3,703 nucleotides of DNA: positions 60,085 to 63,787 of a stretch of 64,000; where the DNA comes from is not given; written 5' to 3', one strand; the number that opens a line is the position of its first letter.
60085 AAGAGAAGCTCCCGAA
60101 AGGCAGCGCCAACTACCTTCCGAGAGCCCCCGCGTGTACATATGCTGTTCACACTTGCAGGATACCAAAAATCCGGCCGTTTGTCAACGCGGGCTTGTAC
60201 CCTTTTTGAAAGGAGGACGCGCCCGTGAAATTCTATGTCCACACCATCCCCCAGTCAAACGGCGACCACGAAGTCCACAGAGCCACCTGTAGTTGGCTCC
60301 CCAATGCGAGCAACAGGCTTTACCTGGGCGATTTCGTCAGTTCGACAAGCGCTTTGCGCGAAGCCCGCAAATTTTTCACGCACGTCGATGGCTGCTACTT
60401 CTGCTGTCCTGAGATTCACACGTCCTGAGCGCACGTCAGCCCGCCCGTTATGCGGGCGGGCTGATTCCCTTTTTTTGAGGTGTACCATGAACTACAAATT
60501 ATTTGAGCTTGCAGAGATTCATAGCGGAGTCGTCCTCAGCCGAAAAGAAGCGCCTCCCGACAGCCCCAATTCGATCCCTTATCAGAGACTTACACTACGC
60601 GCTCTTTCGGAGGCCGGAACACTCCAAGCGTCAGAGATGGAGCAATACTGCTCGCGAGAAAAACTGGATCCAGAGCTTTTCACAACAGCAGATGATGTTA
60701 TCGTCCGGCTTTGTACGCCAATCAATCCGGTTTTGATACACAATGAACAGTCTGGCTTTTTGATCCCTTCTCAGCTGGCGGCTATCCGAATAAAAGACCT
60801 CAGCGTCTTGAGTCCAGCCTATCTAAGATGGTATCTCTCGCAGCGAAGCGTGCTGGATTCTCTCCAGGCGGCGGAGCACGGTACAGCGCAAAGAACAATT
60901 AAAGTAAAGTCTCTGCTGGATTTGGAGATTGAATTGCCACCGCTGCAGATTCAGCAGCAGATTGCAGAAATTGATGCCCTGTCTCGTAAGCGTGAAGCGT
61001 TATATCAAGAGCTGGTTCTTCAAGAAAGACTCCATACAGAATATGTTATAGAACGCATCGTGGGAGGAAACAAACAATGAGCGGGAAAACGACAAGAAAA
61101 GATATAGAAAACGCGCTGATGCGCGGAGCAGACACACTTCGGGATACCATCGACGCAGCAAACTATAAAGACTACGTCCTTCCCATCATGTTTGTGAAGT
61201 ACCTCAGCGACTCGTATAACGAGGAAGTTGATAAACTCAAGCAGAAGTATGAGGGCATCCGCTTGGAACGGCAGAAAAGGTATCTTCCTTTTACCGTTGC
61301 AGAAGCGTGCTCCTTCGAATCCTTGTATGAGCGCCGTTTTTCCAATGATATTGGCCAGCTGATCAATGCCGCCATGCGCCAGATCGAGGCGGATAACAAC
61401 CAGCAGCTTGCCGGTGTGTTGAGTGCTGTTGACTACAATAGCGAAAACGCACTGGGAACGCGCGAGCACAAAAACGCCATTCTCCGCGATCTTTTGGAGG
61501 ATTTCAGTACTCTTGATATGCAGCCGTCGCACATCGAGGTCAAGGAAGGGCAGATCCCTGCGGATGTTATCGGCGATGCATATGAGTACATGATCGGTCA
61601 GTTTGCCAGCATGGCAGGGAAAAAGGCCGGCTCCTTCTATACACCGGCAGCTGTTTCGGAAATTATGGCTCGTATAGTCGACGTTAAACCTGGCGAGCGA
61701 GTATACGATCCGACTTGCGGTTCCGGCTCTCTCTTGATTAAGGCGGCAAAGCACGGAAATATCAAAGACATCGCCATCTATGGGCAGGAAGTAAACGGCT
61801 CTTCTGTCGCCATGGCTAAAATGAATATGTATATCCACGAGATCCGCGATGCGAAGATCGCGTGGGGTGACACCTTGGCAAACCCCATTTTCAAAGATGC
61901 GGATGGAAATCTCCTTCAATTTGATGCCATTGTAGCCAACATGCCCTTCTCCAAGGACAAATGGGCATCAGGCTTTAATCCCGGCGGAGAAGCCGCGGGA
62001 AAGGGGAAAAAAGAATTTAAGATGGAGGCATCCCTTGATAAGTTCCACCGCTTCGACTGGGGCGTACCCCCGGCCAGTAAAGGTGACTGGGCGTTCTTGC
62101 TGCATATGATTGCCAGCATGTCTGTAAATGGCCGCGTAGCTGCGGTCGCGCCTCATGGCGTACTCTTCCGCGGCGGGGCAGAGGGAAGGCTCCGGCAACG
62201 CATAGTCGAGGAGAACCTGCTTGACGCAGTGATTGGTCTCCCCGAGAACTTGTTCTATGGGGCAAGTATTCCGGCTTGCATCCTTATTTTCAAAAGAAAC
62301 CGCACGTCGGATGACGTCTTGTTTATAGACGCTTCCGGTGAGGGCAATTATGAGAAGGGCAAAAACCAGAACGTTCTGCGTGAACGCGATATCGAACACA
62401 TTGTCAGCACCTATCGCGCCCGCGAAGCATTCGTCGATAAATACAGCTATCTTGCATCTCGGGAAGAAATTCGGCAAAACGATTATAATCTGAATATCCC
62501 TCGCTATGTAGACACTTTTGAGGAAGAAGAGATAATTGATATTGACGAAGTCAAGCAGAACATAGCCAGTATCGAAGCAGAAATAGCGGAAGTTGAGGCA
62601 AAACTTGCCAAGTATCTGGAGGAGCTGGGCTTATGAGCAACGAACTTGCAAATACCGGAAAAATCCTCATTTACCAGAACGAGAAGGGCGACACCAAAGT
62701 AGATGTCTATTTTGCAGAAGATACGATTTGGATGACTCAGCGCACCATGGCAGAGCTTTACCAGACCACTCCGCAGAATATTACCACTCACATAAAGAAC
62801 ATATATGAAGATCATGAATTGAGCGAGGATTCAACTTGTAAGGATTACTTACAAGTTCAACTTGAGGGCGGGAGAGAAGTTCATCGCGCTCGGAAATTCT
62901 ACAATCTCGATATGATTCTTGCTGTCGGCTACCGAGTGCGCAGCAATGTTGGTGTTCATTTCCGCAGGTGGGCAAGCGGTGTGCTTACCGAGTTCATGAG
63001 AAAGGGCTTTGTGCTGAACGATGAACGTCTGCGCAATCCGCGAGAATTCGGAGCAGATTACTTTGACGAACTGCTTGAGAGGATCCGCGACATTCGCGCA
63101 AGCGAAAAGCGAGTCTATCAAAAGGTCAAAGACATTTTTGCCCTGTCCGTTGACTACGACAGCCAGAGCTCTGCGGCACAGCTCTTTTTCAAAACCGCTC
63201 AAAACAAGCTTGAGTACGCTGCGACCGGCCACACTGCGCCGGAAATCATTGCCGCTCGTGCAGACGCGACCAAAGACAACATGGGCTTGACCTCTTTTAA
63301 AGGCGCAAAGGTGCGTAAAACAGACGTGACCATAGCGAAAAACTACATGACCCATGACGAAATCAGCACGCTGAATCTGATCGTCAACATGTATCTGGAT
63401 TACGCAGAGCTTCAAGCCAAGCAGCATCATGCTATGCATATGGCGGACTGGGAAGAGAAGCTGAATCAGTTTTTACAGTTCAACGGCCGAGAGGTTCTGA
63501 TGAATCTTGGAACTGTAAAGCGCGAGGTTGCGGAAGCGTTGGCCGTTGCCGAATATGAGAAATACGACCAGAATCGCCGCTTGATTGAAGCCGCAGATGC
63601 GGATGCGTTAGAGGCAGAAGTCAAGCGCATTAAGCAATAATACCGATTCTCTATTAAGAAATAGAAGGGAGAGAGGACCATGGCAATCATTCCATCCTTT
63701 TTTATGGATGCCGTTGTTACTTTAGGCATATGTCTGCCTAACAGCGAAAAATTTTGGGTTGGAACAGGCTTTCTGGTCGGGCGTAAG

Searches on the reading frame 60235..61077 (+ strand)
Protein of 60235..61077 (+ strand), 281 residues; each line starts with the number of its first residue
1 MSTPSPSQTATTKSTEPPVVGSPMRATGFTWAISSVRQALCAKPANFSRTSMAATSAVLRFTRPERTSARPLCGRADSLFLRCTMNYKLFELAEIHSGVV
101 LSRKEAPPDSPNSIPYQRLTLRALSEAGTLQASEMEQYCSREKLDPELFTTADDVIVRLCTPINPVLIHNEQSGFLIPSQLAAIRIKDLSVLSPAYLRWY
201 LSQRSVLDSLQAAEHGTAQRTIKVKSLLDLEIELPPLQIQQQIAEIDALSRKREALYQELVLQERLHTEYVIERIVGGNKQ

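Call 50: search_protein_families(library=padloc, proteins=[window:60235-61077:+], max_evalue=0.00001)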
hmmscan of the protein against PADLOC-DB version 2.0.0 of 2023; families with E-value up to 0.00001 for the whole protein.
window:60235-61077:+ (281 aa): 36 families (the best 25 are shown)
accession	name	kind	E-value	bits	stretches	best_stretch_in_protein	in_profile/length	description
PDLC03068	Specificity_I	-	8.8e-16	56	1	87-246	7-161/403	Type I specificity subunit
PDLC03107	Specificity_I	-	5.1e-15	53.5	1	88-259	7-172/392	Type I specificity subunit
PDLC03100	Specificity_I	-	5.7e-12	43.8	1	87-271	199-384/392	Type I specificity subunit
PDLC03086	Specificity_I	-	4e-11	40.5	1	151-249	73-173/458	Type I specificity subunit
PDLC03069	Specificity_I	-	5.1e-11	40.3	1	109-255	17-166/387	Type I specificity subunit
PDLC03179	Specificity_I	-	2e-10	38.2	1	90-259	397-568/589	Type I specificity subunit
PDLC03154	Specificity_I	-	2.3e-10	38.6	1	88-246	8-159/406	Type I specificity subunit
PDLC03079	Specificity_I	-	3.6e-10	37.6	1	119-245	56-178/470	Type I specificity subunit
PDLC03089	Specificity_I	-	4e-10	37.4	1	136-246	57-164/446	Type I specificity subunit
PDLC03073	Specificity_I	-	7.8e-10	36.4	1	172-257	109-188/437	Type I specificity subunit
PDLC03076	Specificity_I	-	9.8e-10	36.3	1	90-245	321-474/488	Type I specificity subunit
PDLC03101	Specificity_I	-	2.4e-09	35.3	1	91-246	13-165/411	Type I specificity subunit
PDLC03090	Specificity_I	-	2.7e-09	34.8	1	142-246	76-178/434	Type I specificity subunit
PDLC04137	mad5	-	2.9e-09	34.6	1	146-246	60-158/392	mads_5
PDLC03162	Specificity_I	-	5.9e-09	33.2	1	149-259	72-177/431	Type I specificity subunit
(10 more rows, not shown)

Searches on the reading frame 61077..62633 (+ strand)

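Call 50: search_protein_families(library=padloc, proteins=[window:61077-62633:+], max_evalue=0.00001)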
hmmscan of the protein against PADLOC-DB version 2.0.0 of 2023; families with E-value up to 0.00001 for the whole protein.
window:61077-62633:+ (519 aa): 34 families (the best 25 are shown)
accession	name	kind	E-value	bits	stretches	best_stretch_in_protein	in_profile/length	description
PDLC03027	MTase_I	-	1.9e-138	461.3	1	8-494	6-453/810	Type I methyltransferase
PDLC03022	MTase_I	-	1.1e-125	419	1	6-490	2-486/857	Type I methyltransferase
PDLC03031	MTase_I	-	4.8e-111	370.4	1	5-490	3-496/834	Type I methyltransferase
PDLC03032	MTase_I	-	3e-100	334.7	1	9-491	7-452/1001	Type I methyltransferase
PDLC03038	MTase_I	-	6.6e-77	257.2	1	4-491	3-464/896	Type I methyltransferase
PDLC03039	MTase_I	-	3.3e-75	251.6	1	9-480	6-451/708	Type I methyltransferase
PDLC03028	MTase_I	-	8.6e-68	227.4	1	8-519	727-1231/1236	Type I methyltransferase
PDLC03021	MTase_I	-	3.2e-58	195.8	1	29-515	25-490/491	Type I methyltransferase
PDLC03019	MTase_I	-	2.8e-57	192.7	1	10-510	8-488/932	Type I methyltransferase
PDLC04134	mad2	-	8e-47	158.2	1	8-447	139-485/492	mads_2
PDLC03033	MTase_I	-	1.5e-46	157.5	1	76-506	94-520/541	Type I methyltransferase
PDLC03035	MTase_I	-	2.5e-46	156.5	1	6-420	6-403/653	Type I methyltransferase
PDLC03029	MTase_I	-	3.6e-46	155.9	1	11-475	10-475/661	Type I methyltransferase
PDLC03240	MTase_II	-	2.9e-44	149.8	2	10-298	8-291/511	Type II methyltransferase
PDLC03020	MTase_I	-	4.4e-44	149.2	1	157-394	157-392/410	Type I methyltransferase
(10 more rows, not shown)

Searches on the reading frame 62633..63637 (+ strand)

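Call 50: search_protein_families(library=padloc, proteins=[window:62633-63637:+], max_evalue=0.00001)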
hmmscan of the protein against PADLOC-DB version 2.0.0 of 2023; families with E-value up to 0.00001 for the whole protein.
window:62633-63637:+ (335 aa): 37 families (the best 25 are shown)
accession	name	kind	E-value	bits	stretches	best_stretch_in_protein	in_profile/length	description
PDLC04852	PDC-S05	-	6.6e-143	473.8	1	5-332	7-334/346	-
PDLC04851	PDC-S05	-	5.5e-137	454.4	1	2-331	2-335/342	-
PDLC04853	PDC-S05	-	1e-136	453.6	1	7-330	4-326/336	-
PDLC04868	PDC-S05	-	2.3e-121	402.9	1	7-318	4-319/335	-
PDLC04843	PDC-S05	-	9.7e-113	374.7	1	7-328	4-318/330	-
PDLC04871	PDC-S05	-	1.8e-110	368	1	8-316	130-444/468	-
PDLC04864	PDC-S05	-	4.4e-110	365.3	1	64-326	2-262/277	-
PDLC04870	PDC-S05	-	1.5e-83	277.4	1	1-212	1-209/214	-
PDLC04876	PDC-S05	-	3e-73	243.3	1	5-172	5-171/174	-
PDLC04872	PDC-S05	-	9.5e-53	176.1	1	8-138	4-134/152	-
PDLC04854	PDC-S05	-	3.9e-52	175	1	8-182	3-173/212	-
PDLC04965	PDC-S23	-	1.4e-48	164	1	8-177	4-169/327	-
PDLC04964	PDC-S23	-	3.4e-48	162.5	1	9-178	4-169/331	-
PDLC04858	PDC-S05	-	2.1e-46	155.1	1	8-138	4-131/138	-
PDLC04879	PDC-S05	-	1.1e-43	147.7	1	7-191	3-183/285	-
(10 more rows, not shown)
